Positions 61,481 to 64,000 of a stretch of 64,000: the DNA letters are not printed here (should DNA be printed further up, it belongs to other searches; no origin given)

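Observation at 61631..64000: Unterminated ORF at the window edge encodes a Cas12a (Cpf1) effector directly downstream of the suf operon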

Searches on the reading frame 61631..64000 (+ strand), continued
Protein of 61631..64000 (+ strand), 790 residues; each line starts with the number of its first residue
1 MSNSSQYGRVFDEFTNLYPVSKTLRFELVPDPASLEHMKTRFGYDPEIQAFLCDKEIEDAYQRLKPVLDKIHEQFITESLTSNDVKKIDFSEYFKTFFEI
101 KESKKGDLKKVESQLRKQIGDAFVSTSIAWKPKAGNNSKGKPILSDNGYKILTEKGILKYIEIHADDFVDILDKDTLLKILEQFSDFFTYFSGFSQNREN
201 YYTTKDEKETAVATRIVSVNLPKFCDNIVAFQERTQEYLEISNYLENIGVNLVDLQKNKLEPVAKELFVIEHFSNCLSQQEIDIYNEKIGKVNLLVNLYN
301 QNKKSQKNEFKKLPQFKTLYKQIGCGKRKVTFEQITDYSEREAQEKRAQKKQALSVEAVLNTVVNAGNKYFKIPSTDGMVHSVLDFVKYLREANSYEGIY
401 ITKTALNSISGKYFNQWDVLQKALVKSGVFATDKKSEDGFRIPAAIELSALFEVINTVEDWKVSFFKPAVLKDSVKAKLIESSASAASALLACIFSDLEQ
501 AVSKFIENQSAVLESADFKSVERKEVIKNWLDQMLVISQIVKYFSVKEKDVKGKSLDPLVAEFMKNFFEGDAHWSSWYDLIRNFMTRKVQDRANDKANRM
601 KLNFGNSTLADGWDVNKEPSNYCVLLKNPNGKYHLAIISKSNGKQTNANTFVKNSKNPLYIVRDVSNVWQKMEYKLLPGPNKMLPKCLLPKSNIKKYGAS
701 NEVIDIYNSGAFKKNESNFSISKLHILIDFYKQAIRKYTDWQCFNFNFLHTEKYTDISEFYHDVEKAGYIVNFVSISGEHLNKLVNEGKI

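Call 7: find_homologous_proteins(query=window:61631-64000:+, max_evalue=1e-10)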
Query window:61631-64000:+ (790 aa): 505 proteins with E <= 1e-10 among 8000 candidates; the best 120 are listed.
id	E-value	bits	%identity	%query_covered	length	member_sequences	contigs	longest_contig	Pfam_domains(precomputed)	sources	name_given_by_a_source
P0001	0.0e+0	1764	100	100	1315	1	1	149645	PF18510.8,PF22222.2,PF18501.8,PF18516.8,PF21918.3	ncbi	-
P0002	0.0e+0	1271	70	100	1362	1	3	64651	PF18510.8,PF22222.2,PF18501.8,PF18516.8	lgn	-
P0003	9.2e-236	803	50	99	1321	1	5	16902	PF18510.8,PF22222.2,PF18501.8,PF18516.8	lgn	-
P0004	6.7e-231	787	49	99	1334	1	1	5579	PF18510.8,PF22222.2,PF18501.8,PF18516.8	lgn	-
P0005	8.1e-230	783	49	99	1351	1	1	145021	PF22222.2,PF18501.8,PF18516.8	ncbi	-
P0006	1.2e-227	776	48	100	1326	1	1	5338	PF18510.8,PF22222.2,PF18501.8,PF18516.8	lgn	-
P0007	1.5e-226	773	47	99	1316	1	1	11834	PF18510.8,PF22222.2,PF18501.8,PF18516.8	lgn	-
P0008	8.1e-226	770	49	99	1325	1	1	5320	PF18510.8,PF22222.2,PF18501.8,PF18516.8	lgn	-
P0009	9.4e-225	767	49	99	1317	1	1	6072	PF22222.2,PF18501.8,PF18516.8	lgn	-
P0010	2.0e-224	765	47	99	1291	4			PF18510.8,PF22222.2,PF18501.8,PF18516.8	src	-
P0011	2.7e-224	765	47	99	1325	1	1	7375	PF18510.8,PF22222.2,PF18501.8,PF18516.8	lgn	-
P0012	2.3e-222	759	47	99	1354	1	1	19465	PF18510.8,PF22222.2,PF18501.8,PF18516.8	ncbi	-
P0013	1.3e-220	753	48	100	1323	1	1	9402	PF22222.2,PF18501.8,PF18516.8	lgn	-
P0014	3.3e-220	752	49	99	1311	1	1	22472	PF22222.2,PF18501.8,PF18516.8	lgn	-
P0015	4.7e-220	751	47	98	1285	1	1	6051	PF18510.8,PF22222.2,PF18501.8,PF18516.8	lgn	-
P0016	9.5e-220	750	48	99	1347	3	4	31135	PF18510.8,PF22222.2,PF18501.8,PF18516.8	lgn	-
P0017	2.1e-217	742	47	100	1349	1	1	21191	PF22222.2,PF18501.8,PF18516.8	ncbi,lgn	-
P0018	1.3e-216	740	46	99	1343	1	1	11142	PF18510.8,PF22222.2,PF18501.8,PF18516.8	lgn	-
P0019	3.9e-216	738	46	99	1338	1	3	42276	PF18510.8,PF22222.2,PF18501.8,PF18516.8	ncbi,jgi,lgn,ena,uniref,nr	ncbi:MAG: type V CRISPR-associated protein Cpf1 [Candidatus Taylorbacteria bacterium CG11_big_fil_re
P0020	2.0e-214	732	47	97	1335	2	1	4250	PF18510.8,PF22222.2,PF18501.8,PF18516.8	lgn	-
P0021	2.3e-214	732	47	99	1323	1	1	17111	PF22222.2,PF18501.8,PF18516.8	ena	-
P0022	2.6e-214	732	47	99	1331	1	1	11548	PF18510.8,PF22222.2,PF18501.8,PF18516.8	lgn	-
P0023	3.7e-213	728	47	99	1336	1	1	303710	PF22222.2,PF18501.8,PF18516.8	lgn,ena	-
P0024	1.7e-211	723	46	99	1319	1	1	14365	PF22222.2,PF18501.8,PF18516.8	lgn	-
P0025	8.2e-209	714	45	99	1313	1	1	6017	PF18510.8,PF22222.2,PF18501.8,PF18516.8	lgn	-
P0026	3.2e-208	712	47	99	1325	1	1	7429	PF22222.2,PF18501.8,PF18516.8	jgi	-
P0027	1.9e-206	706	45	99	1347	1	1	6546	PF22222.2,PF18501.8,PF18516.8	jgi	-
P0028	3.0e-204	699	44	99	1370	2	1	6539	PF22222.2,PF18501.8,PF18516.8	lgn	-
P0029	3.4e-201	689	45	99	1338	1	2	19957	PF22222.2,PF18501.8,PF18516.8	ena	-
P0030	9.3e-199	681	45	100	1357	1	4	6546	PF18510.8,PF22222.2,PF18501.8,PF18516.8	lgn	-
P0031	3.8e-198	679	45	100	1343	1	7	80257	PF22222.2,PF18501.8,PF18516.8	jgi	jgi:hypothetical protein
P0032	6.4e-198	678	46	99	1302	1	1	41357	PF22222.2,PF18501.8,PF18516.8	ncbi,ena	-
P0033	8.3e-198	677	48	87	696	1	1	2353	PF18501.8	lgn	-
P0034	4.7e-197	675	44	98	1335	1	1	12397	PF22222.2,PF18501.8,PF18516.8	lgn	-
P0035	6.4e-196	671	44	99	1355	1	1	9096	PF18510.8,PF22222.2,PF18501.8,PF18516.8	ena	-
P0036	6.7e-195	668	44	99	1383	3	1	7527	PF18510.8,PF22222.2,PF18501.8,PF18516.8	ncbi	-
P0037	2.1e-194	666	44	99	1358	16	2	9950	PF18510.8,PF22222.2,PF18501.8,PF18516.8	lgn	-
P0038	2.8e-192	659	44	100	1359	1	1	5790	PF22222.2,PF18501.8,PF18516.8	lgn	-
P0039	2.7e-191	656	43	99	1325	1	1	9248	PF18510.8,PF22222.2,PF18501.8,PF18516.8,PF21918.3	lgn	-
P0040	6.1e-187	642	43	99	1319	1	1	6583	PF18510.8,PF22222.2,PF18501.8,PF18516.8,PF21918.3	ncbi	-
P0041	3.1e-179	616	41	99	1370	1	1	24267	PF22222.2,PF18501.8,PF18516.8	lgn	-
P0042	3.4e-176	606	43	99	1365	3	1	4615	PF22222.2,PF18501.8,PF18516.8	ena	-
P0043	1.4e-173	597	42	99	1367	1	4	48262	PF18510.8,PF22222.2,PF18501.8,PF18516.8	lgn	-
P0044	2.5e-172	593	47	83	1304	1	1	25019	PF18510.8,PF18501.8,PF18516.8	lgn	-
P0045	1.8e-169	584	42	99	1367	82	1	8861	PF22222.2,PF18501.8,PF18516.8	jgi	-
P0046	3.2e-169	583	41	99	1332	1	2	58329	PF22222.2,PF18501.8,PF18516.8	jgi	-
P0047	3.7e-166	573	45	83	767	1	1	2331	PF22222.2,PF18501.8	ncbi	ncbi:MAG: type V CRISPR-associated protein Cas12a/Cpf1, partial [Candidatus Moraniibacteriota bacter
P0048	6.0e-164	566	40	96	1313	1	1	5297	PF18510.8,PF18501.8,PF18516.8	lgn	-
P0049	2.2e-163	564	40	99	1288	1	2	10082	PF22222.2,PF18501.8,PF18516.8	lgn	-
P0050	1.5e-162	561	44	82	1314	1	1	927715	PF18510.8,PF18501.8,PF18516.8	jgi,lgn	jgi:hypothetical protein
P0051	1.1e-161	558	40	99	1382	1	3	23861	PF22222.2,PF18501.8,PF18516.8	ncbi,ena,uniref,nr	ncbi:MAG: type V CRISPR-associated protein Cpf1 [Candidatus Magasanikbacteria bacterium CG_4_10_14_0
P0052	9.0e-161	555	42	100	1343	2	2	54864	PF18510.8,PF22222.2,PF18501.8,PF18516.8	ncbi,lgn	-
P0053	3.2e-157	543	38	99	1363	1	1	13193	PF18510.8,PF22222.2,PF18501.8,PF18516.8,PF21918.3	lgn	-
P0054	2.8e-156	540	42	99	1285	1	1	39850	PF18510.8,PF22222.2,PF18501.8,PF18516.8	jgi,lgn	jgi:hypothetical protein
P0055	4.3e-156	540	43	87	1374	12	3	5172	PF18510.8,PF22222.2,PF18501.8,PF18516.8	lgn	-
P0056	3.7e-153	530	41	99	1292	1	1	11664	PF18510.8,PF22222.2,PF18501.8,PF18516.8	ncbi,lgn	-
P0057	3.9e-153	530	41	99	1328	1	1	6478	PF18510.8,PF22222.2,PF18501.8,PF18516.8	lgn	-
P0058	2.6e-152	527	42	99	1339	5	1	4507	PF22222.2,PF18501.8,PF18516.8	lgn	-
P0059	8.9e-151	522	39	99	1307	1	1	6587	PF18501.8,PF18516.8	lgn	-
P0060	4.4e-150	520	43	80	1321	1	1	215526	PF18510.8,PF18501.8,PF18516.8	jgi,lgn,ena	-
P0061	3.2e-149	517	42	98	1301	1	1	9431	PF22222.2,PF18501.8,PF18516.8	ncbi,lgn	-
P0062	7.8e-149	516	40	100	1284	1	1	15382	PF18510.8,PF22222.2,PF18501.8,PF18516.8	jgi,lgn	-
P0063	8.5e-148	512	43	81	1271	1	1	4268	PF18510.8,PF18501.8,PF18516.8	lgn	-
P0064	8.6e-147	509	43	82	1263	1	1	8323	PF18510.8,PF18501.8,PF18516.8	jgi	jgi:hypothetical protein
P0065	1.5e-146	508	39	99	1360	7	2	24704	PF18510.8,PF22222.2,PF18501.8,PF18516.8,PF21918.3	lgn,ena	-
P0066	1.6e-146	508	40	99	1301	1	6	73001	PF22222.2,PF18501.8,PF18516.8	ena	-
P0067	2.8e-146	507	43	80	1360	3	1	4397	PF18510.8,PF18501.8,PF18516.8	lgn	-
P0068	3.1e-146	507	41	83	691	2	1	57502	PF18501.8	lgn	-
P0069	1.6e-145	505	38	99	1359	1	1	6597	PF22222.2,PF18501.8,PF18516.8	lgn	-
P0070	1.7e-143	498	39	95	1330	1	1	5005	PF22222.2,PF18501.8,PF18516.8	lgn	-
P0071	3.3e-143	497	41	86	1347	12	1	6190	PF18510.8,PF22222.2,PF18501.8,PF18516.8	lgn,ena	-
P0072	6.9e-143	496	40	99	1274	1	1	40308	PF22222.2,PF18501.8,PF18516.8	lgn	-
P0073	1.7e-141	491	39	99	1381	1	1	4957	PF22222.2,PF18501.8,PF18516.8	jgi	jgi:CRISPR-associated protein Cpf1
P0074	1.5e-138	482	39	88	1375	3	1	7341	PF18510.8,PF18501.8,PF18516.8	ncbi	-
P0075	2.1e-138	481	39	94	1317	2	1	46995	PF18510.8,PF22222.2,PF18501.8,PF18516.8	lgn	-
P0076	3.3e-137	477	39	99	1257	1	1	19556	PF18510.8,PF22222.2,PF18501.8,PF18516.8,PF21918.3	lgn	-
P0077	8.0e-137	476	41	82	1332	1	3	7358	PF18510.8,PF18501.8,PF18516.8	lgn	-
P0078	6.3e-135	470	40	86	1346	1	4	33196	PF18510.8,PF22222.2,PF18501.8,PF18516.8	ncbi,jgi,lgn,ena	-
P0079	1.2e-134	469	40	99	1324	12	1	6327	PF18510.8,PF22222.2,PF18501.8,PF18516.8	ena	-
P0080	1.4e-134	468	40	99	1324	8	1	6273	PF18510.8,PF22222.2,PF18501.8,PF18516.8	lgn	-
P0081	2.3e-133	464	43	77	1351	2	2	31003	PF18510.8,PF18501.8,PF18516.8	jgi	-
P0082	3.9e-133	464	38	99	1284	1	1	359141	PF22222.2,PF18501.8,PF18516.8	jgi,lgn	jgi:hypothetical protein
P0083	4.3e-133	464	42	80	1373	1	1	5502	PF18510.8,PF18501.8,PF18516.8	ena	-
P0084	2.7e-132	461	40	99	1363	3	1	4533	PF22222.2,PF18501.8,PF18516.8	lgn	-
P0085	3.9e-132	460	38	99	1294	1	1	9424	PF18510.8,PF22222.2,PF18501.8,PF18516.8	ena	-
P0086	6.9e-132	460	41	82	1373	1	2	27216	PF18510.8,PF18501.8,PF18516.8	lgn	-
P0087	4.8e-131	457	38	100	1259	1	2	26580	PF18510.8,PF22222.2,PF18501.8,PF18516.8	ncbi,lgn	-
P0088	2.8e-130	454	39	98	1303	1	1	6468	PF18510.8,PF22222.2,PF18501.8,PF18516.8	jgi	jgi:CRISPR-associated protein Cpf1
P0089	9.3e-129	449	47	63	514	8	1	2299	PF18501.8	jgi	-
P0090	2.4e-128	448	35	100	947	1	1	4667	PF18501.8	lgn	-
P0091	4.0e-128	447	41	83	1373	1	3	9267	PF18510.8,PF18501.8,PF18516.8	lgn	-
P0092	7.7e-128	446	40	80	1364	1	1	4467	PF18501.8,PF18516.8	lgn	-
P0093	5.2e-127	443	37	99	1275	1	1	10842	PF18510.8,PF22222.2,PF18501.8,PF18516.8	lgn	-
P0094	1.4e-125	439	40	80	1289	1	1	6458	PF18501.8,PF18516.8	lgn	-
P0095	1.4e-125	439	38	99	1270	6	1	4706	PF18510.8,PF22222.2,PF18501.8,PF18516.8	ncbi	-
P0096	1.7e-125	438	39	99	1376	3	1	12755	PF18510.8,PF22222.2,PF18501.8,PF18516.8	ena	-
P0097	3.4e-125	437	36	99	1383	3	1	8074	PF22222.2,PF18501.8,PF18516.8,PF21918.3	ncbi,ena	-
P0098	2.5e-123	431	39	98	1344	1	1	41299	PF22222.2,PF18501.8,PF18516.8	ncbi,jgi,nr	ncbi:MAG: type V CRISPR-associated protein Cas12a/Cpf1 [Bacteroidales bacterium]|jgi:CRISPR-associat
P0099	9.0e-123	429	35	99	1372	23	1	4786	PF22222.2,PF18501.8,PF18516.8,PF21918.3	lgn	-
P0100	1.1e-122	429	38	84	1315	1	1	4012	PF18501.8,PF18516.8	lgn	-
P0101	1.5e-122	429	38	80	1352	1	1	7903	PF18510.8,PF18501.8,PF18516.8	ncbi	-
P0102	8.2e-122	426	39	79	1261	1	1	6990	PF18510.8,PF18501.8,PF18516.8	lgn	-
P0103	3.2e-121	424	39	86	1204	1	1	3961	PF18501.8,PF18516.8,PF21918.3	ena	-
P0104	7.5e-121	423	36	99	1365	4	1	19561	PF22222.2,PF18501.8,PF18516.8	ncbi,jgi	ncbi:MAG: hypothetical protein RLZZ414_2034 [Bacteroidota bacterium]|jgi:CRISPR-associated protein C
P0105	1.0e-120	423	40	82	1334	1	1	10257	PF18501.8,PF18516.8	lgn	-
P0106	1.1e-120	422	40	80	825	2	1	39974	PF18501.8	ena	-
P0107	1.2e-120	422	38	80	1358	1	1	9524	PF18510.8,PF18501.8,PF18516.8,PF21918.3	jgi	jgi:hypothetical protein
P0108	1.2e-120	422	38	85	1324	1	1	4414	PF18501.8,PF18516.8,PF21918.3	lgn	-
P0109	2.5e-120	421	37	83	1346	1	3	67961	PF18510.8,PF18501.8,PF18516.8,PF21918.3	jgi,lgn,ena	-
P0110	7.0e-120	420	39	85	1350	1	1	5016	PF18501.8,PF18516.8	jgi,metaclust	metaclust:\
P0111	9.2e-120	419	39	85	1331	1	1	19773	PF18501.8,PF18516.8,PF21918.3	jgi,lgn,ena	-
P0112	9.8e-120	419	40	80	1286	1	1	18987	PF18501.8,PF18516.8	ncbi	-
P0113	1.0e-119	419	39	83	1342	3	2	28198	PF18501.8,PF18516.8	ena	-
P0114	5.8e-119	417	35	99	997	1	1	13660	PF22222.2,PF18501.8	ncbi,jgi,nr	ncbi:hypothetical protein C4572_03270 [Candidatus Parcubacteria bacterium]|nr:MAG: hypothetical prot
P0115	6.7e-119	417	40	77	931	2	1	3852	PF18501.8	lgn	-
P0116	2.0e-118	415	40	80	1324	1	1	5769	PF18501.8,PF18516.8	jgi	-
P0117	4.7e-118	414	38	99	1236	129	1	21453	PF18510.8,PF22222.2,PF18501.8,PF18516.8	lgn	-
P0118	4.8e-118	414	35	99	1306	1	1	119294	PF22222.2,PF18501.8,PF18516.8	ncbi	-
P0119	9.6e-118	413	38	80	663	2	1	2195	PF18501.8,PF21918.3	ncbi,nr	ncbi:MAG: hypothetical protein FJZ05_02535, partial [Candidatus Nealsonbacteria bacterium]|nr:hypoth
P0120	3.4e-117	411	37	85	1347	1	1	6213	PF18510.8,PF18501.8,PF18516.8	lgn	-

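Call 10: find_encoding_contigs(protein=P0001, flank=10000, max_places=4)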
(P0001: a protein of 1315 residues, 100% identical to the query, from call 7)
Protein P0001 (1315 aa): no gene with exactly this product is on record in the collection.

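Call 11: find_encoding_contigs(protein=P0002, flank=10000, max_places=4)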
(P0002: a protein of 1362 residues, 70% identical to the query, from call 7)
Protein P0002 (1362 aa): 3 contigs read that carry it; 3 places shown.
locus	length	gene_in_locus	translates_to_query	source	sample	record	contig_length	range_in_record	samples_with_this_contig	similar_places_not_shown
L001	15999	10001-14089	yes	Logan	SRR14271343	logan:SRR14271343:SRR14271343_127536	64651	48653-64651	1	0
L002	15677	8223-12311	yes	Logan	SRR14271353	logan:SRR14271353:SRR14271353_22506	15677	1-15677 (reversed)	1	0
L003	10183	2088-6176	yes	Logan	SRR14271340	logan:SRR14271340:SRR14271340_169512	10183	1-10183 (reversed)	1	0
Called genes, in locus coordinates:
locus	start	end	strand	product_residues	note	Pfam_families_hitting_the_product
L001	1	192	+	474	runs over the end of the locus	PF19295:SufBD_N, PF01458:SUFBD_core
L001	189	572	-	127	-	PF00072:Response_reg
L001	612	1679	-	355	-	PF00483:NTP_transferase, PF22640:ManC_GMP_beta-helix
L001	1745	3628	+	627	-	PF13506:Glyco_transf_21 (weak), PF00535:Glycos_transf_2 (faint), PF13641:Glyco_tranf_2_3, PF13632:Glyco_trans_2_3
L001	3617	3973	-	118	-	PF00072:Response_reg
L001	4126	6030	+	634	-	PF08448:PAS_4, PF13426:PAS_9, PF08447:PAS_3, PF00989:PAS, PF08448:PAS_4, PF13426:PAS_9, PF08447:PAS_3, PF00512:HisKA, +4 more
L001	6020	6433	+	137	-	PF00072:Response_reg, PF20274:cREC_REC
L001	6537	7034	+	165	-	PF01458:SUFBD_core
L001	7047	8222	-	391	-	-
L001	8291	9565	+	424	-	PF00266:Aminotran_5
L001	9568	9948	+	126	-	PF01592:NifU_N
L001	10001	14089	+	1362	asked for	PF18501:REC1, PF22222:Cpf1_PI-like, PF18516:RuvC_1, PF18510:NUC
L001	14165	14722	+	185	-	PF01930:Cas_Cas4, PF12705:PDDEXK_1 (faint)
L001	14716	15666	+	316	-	PF01867:Cas_Cas1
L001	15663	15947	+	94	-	PF09827:CRISPR_Cas2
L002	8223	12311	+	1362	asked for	PF18501:REC1, PF22222:Cpf1_PI-like, PF18516:RuvC_1, PF18510:NUC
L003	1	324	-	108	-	?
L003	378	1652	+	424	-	PF00266:Aminotran_5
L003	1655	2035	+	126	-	PF01592:NifU_N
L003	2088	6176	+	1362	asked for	PF18501:REC1, PF22222:Cpf1_PI-like, PF18516:RuvC_1, PF18510:NUC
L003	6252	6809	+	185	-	PF01930:Cas_Cas4, PF12705:PDDEXK_1 (faint)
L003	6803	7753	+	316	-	PF01867:Cas_Cas1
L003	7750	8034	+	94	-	PF09827:CRISPR_Cas2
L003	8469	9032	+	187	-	PF01931:NTPase_I-T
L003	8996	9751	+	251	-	PF00970:FAD_binding_6, PF08030:NAD_binding_6 (weak), PF00175:NAD_binding_1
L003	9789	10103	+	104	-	PF13459:Fer4_15 (weak), PF13370:Fer4_13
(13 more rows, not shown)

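Call 12: find_related_loci(query=P0001, collection=genome_contigs, flank=10000)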
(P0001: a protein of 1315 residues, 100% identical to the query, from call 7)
Query P0001 (1315 aa) in genome_contigs; peptide patterns used: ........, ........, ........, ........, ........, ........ (x = any residue, [..] = any of these).
37 stretches matched a pattern, but none encodes a relative of the query by tblastn (E <= 1e-3).
